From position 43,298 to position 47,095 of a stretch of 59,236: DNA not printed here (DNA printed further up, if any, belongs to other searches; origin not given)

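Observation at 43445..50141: Tandem paralogous Big_2 + transglutaminase-like lipoproteins, one with the nucleophile Cys replaced by Ser, next to the giant lipoprotein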

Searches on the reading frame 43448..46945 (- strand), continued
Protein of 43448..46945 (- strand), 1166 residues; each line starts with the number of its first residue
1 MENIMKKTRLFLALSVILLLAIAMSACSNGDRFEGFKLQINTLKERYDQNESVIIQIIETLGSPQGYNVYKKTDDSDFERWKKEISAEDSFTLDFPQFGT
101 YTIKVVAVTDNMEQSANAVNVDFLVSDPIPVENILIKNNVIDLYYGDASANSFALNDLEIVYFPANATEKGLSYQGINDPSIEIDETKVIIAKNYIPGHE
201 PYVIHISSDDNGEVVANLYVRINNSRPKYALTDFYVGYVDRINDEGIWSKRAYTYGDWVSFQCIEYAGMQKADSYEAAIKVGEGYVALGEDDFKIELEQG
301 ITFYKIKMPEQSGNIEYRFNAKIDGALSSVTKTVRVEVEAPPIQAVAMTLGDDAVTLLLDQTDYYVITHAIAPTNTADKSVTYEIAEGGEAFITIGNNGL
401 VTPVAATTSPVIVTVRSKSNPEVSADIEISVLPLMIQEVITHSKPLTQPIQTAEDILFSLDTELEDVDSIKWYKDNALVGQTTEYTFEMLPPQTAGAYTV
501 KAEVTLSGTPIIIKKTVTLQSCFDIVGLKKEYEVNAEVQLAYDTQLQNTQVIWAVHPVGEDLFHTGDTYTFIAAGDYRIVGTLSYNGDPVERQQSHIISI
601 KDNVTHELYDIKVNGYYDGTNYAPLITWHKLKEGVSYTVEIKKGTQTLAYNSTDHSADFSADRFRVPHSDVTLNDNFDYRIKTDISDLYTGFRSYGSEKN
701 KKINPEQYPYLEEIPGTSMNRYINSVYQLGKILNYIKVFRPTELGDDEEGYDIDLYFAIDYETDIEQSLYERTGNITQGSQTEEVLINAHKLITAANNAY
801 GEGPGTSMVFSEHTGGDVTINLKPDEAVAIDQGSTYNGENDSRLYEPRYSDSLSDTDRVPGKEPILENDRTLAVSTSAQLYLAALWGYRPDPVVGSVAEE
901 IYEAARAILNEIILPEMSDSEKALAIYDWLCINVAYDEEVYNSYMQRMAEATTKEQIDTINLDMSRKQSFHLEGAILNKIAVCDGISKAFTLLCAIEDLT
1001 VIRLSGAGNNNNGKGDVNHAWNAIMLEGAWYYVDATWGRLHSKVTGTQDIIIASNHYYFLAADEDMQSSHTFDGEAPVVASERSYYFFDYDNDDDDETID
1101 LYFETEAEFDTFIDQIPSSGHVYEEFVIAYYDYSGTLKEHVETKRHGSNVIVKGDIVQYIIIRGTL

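Call 42: search_protein_families(library=pfam, proteins=[L018:13718-15046:+, L018:5320-6759:+, L018:6853-7707:+, L013:13291-14622:+, L013:14697-16082:-, L013:16837-17667:+, L013:6610-8439:+, L031:12416-13792:+, L031:6947-8299:-, L031:4874-6325:+], max_evalue=0.0001)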
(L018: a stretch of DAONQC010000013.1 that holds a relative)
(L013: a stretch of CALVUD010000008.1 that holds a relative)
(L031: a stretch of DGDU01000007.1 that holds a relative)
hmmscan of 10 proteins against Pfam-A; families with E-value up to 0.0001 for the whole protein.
L018:13718-15046:+ (442 aa): 1 family
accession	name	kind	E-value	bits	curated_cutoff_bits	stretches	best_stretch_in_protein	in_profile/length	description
PF00480.26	ROK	-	1.2e-09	38.5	22.9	1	142-397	2-244/294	ROK family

L018:5320-6759:+ (479 aa): 3 families
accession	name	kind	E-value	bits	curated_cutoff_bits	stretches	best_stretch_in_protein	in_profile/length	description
PF13347.12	MFS_2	-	2.3e-51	175.2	27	1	9-418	1-426/427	MFS/sugar transport protein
PF07690.21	MFS_1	-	1.2e-28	100.5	33.4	1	15-343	6-330/347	Major Facilitator Superfamily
PF00083.30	Sugar_tr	-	4.6e-07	29.5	22.3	1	44-198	290-441/452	Sugar (and other) transporter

L018:6853-7707:+ (284 aa): 1 family
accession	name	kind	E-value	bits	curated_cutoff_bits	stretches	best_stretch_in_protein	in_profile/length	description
PF04794.17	YdjC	-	3.9e-44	151.9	29.7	1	5-271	1-264/266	YdjC-like protein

L013:13291-14622:+ (443 aa): 1 family
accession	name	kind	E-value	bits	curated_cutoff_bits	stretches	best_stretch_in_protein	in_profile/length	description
PF00480.26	ROK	-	4.2e-08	33.5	22.9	1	143-400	2-246/294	ROK family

L013:14697-16082:- (461 aa): 1 family
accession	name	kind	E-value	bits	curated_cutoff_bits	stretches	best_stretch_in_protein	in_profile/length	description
PF00704.34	Glyco_hydro_18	-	2.2e-27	97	29.6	1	164-438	18-314/317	Glycosyl hydrolases family 18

L013:16837-17667:+ (276 aa): 1 family
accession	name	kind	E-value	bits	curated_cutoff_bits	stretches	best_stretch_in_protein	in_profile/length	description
PF00696.33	AA_kinase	-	5e-13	49.8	24.9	1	75-254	77-234/234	Amino acid kinase family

L013:6610-8439:+ (609 aa): 1 family
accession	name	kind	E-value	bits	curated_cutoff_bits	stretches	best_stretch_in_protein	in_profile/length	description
PF13347.12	MFS_2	-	1.5e-52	179.1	27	1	65-536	2-387/427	MFS/sugar transport protein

L031:12416-13792:+ (458 aa): 1 family
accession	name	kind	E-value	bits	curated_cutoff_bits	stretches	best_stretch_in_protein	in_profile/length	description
PF00480.26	ROK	-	5e-08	33.2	22.9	1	158-414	2-245/294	ROK family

L031:6947-8299:- (450 aa): 2 families
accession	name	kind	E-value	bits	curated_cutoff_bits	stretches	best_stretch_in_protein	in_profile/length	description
PF03358.20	FMN_red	-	1.5e-12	47.8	24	1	1-102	1-115/152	NADPH-dependent FMN reductase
PF02525.22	Flavodoxin_2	-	1.3e-08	35.2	27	1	1-82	1-101/198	Flavodoxin-like fold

L031:4874-6325:+ (483 aa): 7 families
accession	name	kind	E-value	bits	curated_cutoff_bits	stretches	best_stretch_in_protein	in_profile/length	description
PF00890.30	FAD_binding_2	-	1.1e-12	48.3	20.4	1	170-241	141-213/414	FAD binding domain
PF21688.3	FAD-depend_C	-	5.2e-11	43.5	27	1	286-434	43-194/197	FAD-dependent protein, C-terminal domain-like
PF07992.20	Pyr_redox_2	-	1.8e-09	37.9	26.1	1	22-67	1-39/291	Pyridine nucleotide-disulphide oxidoreductase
PF01266.30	DAO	-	1.5e-06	28.4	27.9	1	23-73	1-49/353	FAD dependent oxidoreductase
PF13738.12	Pyr_redox_3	-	2.6e-05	24.1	30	1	25-67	1-43/305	Pyridine nucleotide-disulphide oxidoreductase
PF12831.13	FAD_oxidored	-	3.5e-05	23.7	27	0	23-55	1-31/416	FAD dependent oxidoreductase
PF01946.23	Thi4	-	6.4e-05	22.7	26.2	0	17-54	13-49/235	Thi4 family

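Call 86: search_protein_families(library=pfam, proteins=[L018:12133-13008:+, L080:8480-10924:+, L080:10875-13481:+], max_evalue=5)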
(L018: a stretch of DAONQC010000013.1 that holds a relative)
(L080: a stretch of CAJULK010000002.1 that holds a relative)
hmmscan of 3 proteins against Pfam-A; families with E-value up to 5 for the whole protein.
L018:12133-13008:+ (292 aa): 2 families
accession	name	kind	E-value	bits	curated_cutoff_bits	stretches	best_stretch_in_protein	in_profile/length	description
PF20583.3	DUF6786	-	6.9e-05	22.2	27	1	140-228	175-265/376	Family of unknown function (DUF6786)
PF14315.11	DUF4380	-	0.001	18.5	29.4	1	23-123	4-99/295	Domain of unknown function (DUF4380)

L080:8480-10924:+ (815 aa): 2 families
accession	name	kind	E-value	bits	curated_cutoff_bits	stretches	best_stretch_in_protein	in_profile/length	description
PF24229.1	Phage_TreK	-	0.1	12.9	22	1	682-720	36-73/82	Staphylococcus phage terminal repeat-encoded protein TreK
PF16820.11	PKD_3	-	0.15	12.4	26.3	1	238-266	36-64/68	PKD-like domain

L080:10875-13481:+ (869 aa): 2 families
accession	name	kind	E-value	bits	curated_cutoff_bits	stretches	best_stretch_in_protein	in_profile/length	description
PF01841.26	Transglut_core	-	1.6e-10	41.6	23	1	581-701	3-108/108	Transglutaminase-like superfamily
PF00797.23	Acetyltransf_2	-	0.19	11.9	22.8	1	671-713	74-116/240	N-acetyltransferase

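Call 88: list_cluster_members(proteins=[P0001, P0007])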
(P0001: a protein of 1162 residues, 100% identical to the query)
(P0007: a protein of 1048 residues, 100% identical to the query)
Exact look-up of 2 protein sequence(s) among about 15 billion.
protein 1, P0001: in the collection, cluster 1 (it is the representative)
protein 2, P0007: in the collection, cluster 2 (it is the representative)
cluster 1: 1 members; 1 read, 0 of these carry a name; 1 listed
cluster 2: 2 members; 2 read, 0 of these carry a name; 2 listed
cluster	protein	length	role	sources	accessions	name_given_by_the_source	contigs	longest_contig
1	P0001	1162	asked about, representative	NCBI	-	-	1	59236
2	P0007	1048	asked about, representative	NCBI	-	-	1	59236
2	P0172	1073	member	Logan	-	-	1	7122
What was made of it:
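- Tried and rejected: It returned none (call 88).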
